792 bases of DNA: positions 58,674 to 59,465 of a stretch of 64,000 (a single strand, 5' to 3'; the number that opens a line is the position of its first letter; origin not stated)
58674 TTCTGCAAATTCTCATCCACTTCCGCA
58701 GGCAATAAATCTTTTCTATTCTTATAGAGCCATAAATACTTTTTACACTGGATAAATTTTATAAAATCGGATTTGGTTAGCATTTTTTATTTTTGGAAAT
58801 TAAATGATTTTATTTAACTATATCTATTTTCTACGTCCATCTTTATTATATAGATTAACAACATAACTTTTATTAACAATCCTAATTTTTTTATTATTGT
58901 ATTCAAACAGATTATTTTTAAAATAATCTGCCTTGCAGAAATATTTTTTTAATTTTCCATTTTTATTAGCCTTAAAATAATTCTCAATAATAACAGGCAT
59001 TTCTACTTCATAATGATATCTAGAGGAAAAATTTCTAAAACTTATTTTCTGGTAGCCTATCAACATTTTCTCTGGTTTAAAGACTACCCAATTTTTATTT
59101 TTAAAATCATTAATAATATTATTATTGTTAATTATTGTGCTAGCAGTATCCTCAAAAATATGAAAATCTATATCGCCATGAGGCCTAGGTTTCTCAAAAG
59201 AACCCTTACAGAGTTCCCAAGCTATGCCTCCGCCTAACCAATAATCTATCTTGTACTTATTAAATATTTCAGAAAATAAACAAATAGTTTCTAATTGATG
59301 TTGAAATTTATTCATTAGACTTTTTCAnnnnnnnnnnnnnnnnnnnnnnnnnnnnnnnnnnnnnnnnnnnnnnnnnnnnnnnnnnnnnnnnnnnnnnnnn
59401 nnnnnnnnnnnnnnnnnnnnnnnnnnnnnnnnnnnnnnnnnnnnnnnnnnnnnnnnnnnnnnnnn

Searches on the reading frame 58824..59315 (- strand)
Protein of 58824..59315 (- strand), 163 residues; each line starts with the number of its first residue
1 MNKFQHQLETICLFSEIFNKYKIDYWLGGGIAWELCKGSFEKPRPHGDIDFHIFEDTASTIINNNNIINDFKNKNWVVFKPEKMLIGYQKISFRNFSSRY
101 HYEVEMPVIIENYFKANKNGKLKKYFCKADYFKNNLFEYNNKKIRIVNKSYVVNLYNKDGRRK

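Call 3: search_protein_families(library=pfam, proteins=[window:58824-59315:-], max_evalue=1)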
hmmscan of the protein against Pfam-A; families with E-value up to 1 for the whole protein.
window:58824-59315:- (163 aa): 2 families
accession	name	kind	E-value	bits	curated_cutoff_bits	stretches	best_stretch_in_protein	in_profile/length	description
PF10706.15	Aminoglyc_resit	-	0.01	16.4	21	1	16-62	7-51/149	Aminoglycoside-2''-adenylyltransferase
PF01557.24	FAA_hydrolase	-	0.066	13.3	23.9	1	72-115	27-73/214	Fumarylacetoacetate (FAA) hydrolase C-terminal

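Call 4: search_protein_families(library=padloc, proteins=[window:58824-59315:-], max_evalue=1)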
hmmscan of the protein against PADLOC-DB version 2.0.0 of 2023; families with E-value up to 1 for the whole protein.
window:58824-59315:- (163 aa): 0 families

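Call 5: search_protein_families(library=ncbifam, proteins=[window:58824-59315:-], max_evalue=1)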
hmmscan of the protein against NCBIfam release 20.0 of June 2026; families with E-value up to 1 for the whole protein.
window:58824-59315:- (163 aa): 4 families
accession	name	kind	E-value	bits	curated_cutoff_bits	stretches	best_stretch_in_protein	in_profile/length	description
NF000236.1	linco_LnuA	exception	0.0012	18.8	300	1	15-149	15-134/161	lincosamide nucleotidyltransferase Lnu(A)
TIGR02303.1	HpaG-C-term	equivalog_domain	0.023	14.2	276.4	1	72-125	64-118/245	4-hydroxyphenylacetate degradation bifunctional isomerase/decarboxylase, C-terminal subunit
NF000478.2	linco_LnuE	exception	0.04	14.1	350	1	16-149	16-134/160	lincosamide nucleotidyltransferase Lnu(E)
NF041545.1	GrdB_like_no_Se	equivalog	0.087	12.5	175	0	61-95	116-149/171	GrdB-related putative oxidoreductase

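Call 23: find_homologous_proteins(query=window:58824-59315:-, max_evalue=0.001)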
Query window:58824-59315:- (163 aa): 1 proteins with E <= 0.001 among 37 candidates.
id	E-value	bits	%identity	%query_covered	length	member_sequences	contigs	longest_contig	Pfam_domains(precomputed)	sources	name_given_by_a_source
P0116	3.8e-106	370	100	100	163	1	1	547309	-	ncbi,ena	-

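Call 27: search_solved_structures(query=window:58824-59315:-, max_evalue=10, show_alignments=3)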
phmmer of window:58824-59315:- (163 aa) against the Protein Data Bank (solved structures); distinct sequences matched with E-value up to 10: 4.
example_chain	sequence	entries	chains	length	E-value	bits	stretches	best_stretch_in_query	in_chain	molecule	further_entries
4fo1_A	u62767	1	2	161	0.022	17.6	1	14-90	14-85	Lincosamide resistance protein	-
4wh5_A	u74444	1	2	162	0.023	17.6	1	14-90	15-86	Lincosamide resistance protein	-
6bk9_A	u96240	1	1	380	0.18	14.6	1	112-154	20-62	Visual arrestin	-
7wpy_A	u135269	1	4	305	0.26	14.1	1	14-75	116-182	Dioxygenase andA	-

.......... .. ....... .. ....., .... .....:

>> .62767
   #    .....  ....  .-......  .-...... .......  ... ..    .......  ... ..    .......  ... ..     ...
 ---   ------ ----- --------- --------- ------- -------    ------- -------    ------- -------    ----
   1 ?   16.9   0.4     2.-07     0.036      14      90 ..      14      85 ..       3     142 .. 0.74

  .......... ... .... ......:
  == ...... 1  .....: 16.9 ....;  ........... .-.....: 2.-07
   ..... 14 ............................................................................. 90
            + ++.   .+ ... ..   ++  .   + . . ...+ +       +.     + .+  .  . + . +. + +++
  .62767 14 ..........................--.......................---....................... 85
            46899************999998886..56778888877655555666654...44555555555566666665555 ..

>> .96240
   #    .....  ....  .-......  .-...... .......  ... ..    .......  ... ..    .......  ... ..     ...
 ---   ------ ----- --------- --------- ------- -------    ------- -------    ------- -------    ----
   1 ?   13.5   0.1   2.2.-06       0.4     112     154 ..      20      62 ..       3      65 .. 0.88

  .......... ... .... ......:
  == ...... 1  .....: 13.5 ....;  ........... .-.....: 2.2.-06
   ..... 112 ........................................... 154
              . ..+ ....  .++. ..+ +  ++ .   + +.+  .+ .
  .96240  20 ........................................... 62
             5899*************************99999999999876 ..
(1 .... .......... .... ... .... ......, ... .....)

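Call 41: search_protein_representatives(protein=window:58824-59315:-)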
Query: 163 residues. Proteins with E-value up to 0.001 (for the whole library): 3; up to 1e-10: 2; up to 1e-30: 1. The best 3 are listed.
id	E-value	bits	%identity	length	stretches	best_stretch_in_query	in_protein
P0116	1.2e-106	369.9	100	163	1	1-163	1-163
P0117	6.3e-12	61.7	37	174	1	6-163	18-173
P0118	6.6e-06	42.1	36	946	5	32-71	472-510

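Call 44: find_encoding_contigs(protein=P0117, flank=8000, max_places=4)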
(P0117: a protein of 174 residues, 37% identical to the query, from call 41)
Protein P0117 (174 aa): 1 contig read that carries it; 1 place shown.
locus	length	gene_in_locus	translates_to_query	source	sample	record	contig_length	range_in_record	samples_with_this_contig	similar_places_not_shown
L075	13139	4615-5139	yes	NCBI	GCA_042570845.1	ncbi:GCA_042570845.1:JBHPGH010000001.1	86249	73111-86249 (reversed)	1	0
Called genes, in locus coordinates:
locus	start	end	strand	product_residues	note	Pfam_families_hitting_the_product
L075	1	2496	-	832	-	PF26449:DUF8128, PF02534:T4SS-DNA_transf, PF01935:DUF87, PF10412:TrwB_AAD_bind (faint), PF12696:TraG-D_C (weak)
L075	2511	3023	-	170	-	-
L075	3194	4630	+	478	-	PF00133:tRNA-synt_1 (faint), PF01406:tRNA-synt_1e, PF01921:tRNA-synt_1f (faint), PF09334:tRNA-synt_1g (weak), PF09190:DALR_2, PF23493:CysS_C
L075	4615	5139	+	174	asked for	-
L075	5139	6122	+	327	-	PF01207:Dus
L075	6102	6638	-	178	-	PF01966:HD (faint)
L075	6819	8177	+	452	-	PF00772:DnaB, PF13481:AAA_25, PF03796:DnaB_C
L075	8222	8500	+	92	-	PF02575:YbaB_DNA_bd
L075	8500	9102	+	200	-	PF21176:RecR_HhH, PF02132:RecR_ZnF, PF01751:Toprim, PF13662:Toprim_4, PF21175:RecR_C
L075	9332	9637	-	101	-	PF00829:Ribosomal_L21p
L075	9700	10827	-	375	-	PF00953:Glycos_transf_4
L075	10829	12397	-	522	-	PF13632:Glyco_trans_2_3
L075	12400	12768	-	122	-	-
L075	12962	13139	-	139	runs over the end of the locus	PF06947:DUF1290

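Call 54: search_protein_families(library=pfam, proteins=[P0117], max_evalue=0.01)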
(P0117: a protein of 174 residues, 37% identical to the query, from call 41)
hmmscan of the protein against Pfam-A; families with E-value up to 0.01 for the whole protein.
P0117 (174 aa): 1 family
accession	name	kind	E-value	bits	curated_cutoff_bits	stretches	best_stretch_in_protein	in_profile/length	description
PF10706.15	Aminoglyc_resit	-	0.0021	18.6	21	1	29-77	8-53/149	Aminoglycoside-2''-adenylyltransferase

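Call 57: search_solved_structures(query=A4, max_evalue=10, show_alignments=2)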
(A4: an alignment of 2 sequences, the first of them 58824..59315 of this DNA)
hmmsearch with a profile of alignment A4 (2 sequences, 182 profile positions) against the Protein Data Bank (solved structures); distinct sequences matched with E-value up to 10: 6.
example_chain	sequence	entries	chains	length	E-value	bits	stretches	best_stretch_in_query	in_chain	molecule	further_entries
4fo1_A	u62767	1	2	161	0.018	18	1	28-79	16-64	Lincosamide resistance protein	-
4wh5_A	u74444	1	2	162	0.019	17.9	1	28-79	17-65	Lincosamide resistance protein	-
6bk9_A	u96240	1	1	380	0.19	14.6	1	116-170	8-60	Visual arrestin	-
4xje_A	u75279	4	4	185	0.66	12.9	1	19-65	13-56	AadB | AAD(2''),Gentamicin 2''-nucleotidyltransferase,Gentamicin resistance protein | Aminoglycoside Nucleotidyltransferase (2"")-Ia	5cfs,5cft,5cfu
4wqk_A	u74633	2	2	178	0.9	12.4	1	22-65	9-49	2''-aminoglycoside nucleotidyltransferase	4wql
5kqj_A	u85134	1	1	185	0.99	12.3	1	23-65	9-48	2''-aminoglycoside nucleotidyltransferase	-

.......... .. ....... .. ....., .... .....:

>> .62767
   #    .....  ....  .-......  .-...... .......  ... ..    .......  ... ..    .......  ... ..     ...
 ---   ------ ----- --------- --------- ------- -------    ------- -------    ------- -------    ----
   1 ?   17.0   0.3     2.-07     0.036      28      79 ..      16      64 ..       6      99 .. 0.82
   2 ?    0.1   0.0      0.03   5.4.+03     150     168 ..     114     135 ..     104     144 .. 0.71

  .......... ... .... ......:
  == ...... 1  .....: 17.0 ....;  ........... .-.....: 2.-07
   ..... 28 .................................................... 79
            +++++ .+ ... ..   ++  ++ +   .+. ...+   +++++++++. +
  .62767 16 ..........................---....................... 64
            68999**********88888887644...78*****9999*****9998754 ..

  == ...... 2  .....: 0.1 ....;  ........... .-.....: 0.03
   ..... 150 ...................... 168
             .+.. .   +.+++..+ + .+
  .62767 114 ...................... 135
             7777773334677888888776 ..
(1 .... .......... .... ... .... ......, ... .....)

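Call 59: search_protein_families(library=phrogs, proteins=[window:58824-59315:-], max_evalue=0.01)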
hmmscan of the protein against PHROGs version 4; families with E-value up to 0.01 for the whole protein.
window:58824-59315:- (163 aa): 0 families

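Call 65: predict_structure(alignment_id=A4)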
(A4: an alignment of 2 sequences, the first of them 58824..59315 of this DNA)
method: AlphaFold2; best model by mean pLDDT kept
length: 163 residues; sequences in the alignment: 2
mean_pLDDT: 53.6   pTM: 0.57
mean pLDDT of the five models: 53.6, 46.0, 42.4, 36.0, 35.4
residues with pLDDT >= 90: 0; 70-90: 37; 50-70: 57; < 50: 69
segments of 3 or more residues with pLDDT < 50: 81-134, 148-158, 160-163
pLDDT, mean of each block of 10 residues (from residue 1): 72 77 67 65 62 57 71 67 35 38 42 30 28 55 59 38 38
secondary structure, 60 per line:
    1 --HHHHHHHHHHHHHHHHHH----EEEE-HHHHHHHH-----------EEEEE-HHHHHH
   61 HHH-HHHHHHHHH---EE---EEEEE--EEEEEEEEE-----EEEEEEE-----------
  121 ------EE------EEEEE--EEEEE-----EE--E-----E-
elements in order: H3-20 E25-28 H30-37 E49-53 H55-63 H65-73 E82-86 E89-97 E103-109 E135-139 E142-146

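Call 68: fold_search(model_id=the predicted structure, library=pdb)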
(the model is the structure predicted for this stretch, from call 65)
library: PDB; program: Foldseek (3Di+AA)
matches with E <= 10: 1066; with E <= 0.001: 1
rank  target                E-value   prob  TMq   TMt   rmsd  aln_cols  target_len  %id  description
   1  4fo1_A                4.4e-04  1.00  0.45  0.46   6.6       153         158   16  Crystal structure of lincosamide antibiotic adenylyltransferase LnuA, apo (released 2012-07-04)
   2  5uvd                  1.3e-03  1.00  0.43  0.34   7.4       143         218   18  Crystal structure of an antigenic nucleotidyltransferase-like protein from Paracoccidioides brasiliensis (released 2018-01-31)
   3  2q0e_B                1.8e-03  1.00  0.40  0.23   4.3       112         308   11  Terminal uridylyl transferase 4 from Trypanosoma brucei with bound GTP (released 2007-08-28)
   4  9j8p_A                3.1e-03  1.00  0.39  0.13   5.3       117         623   13  Cryo-EM structure of human TUT1 complexed with U6 snRNA (released 2025-01-01)
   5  6kak_B                3.8e-03  0.99  0.35  0.15   6.0       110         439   17  Crystal structure of FKRP in complex with Mg ion (released 2020-01-15)
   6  5kqj_MODEL_1_A        4.3e-03  1.00  0.42  0.38   3.5       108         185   17  Solution Structure of Antibiotic-Resistance Factor ANT(2'')-Ia Reveals Substrate-Regulated Conformation Dynami (released 2017-07-12)
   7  7cqz                  5.2e-03  0.99  0.38  0.21   6.4       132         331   16  crystal structure of mouse FAM46C (TENT5C) (released 2021-06-09)
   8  8exf_A                5.2e-03  0.98  0.35  0.20   6.9       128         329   16  Crystal structure of human FAM46A-BCCIPa complex at 3.2 angstrom resolution (released 2023-03-15)
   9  6w38_A                5.8e-03  0.98  0.37  0.21   5.7       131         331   14  Crystal structure of the FAM46C/Plk4 complex (released 2020-05-06)
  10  4wqk                  7.1e-03  0.99  0.44  0.42   6.7       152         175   14  Crystal structure of aminoglycoside nucleotidylyltransferase ANT(2")-Ia, apo form (released 2014-11-12)
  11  6w3i_A                7.5e-03  0.95  0.33  0.20   7.1       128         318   15  Crystal structure of a FAM46C mutant in complex with Plk4 (released 2020-05-06)
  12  5hc9_A                8.0e-03  1.00  0.44  0.19   5.1       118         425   11  Thermotoga maritima CCA-adding enzyme complexed with tRNA_CCA (released 2016-04-27)
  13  4e7x_D                8.5e-03  0.98  0.36  0.21   4.7       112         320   12  Structural Basis for the Activity of a Cytoplasmic RNA Terminal U-transferase (released 2012-07-04)
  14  5cfu                  9.1e-03  0.99  0.47  0.44   6.6       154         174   14  Crystal Structure of ANT(2")-Ia in complex with adenylyl-2"-tobramycin (released 2016-07-20)
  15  2q0g_B                1.0e-02  0.95  0.34  0.20   5.5       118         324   11  Terminal uridylyl transferase 4 from Trypanosoma brucei with bound UPU (released 2007-08-28)
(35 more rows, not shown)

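Call 92: search_protein_families(library=pfam, proteins=[L157:1-1500:+, L157:4171-5043:+], max_evalue=0.01)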
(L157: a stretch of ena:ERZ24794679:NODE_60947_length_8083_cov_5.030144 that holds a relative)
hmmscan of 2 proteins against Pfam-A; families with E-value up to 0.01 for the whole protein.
L157:1-1500:+ (500 aa): 1 family
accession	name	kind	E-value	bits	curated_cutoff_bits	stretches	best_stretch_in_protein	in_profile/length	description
PF04326.19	SLFN_AlbA_2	-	5e-09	37.1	25.3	1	322-478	1-108/118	Schlafen, AlbA_2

L157:4171-5043:+ (291 aa): 1 family
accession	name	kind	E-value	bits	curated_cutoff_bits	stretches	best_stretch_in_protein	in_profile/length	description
PF02498.22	Bro-N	-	3.6e-09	37.6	25.6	1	28-123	2-92/96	BRO family, N-terminal domain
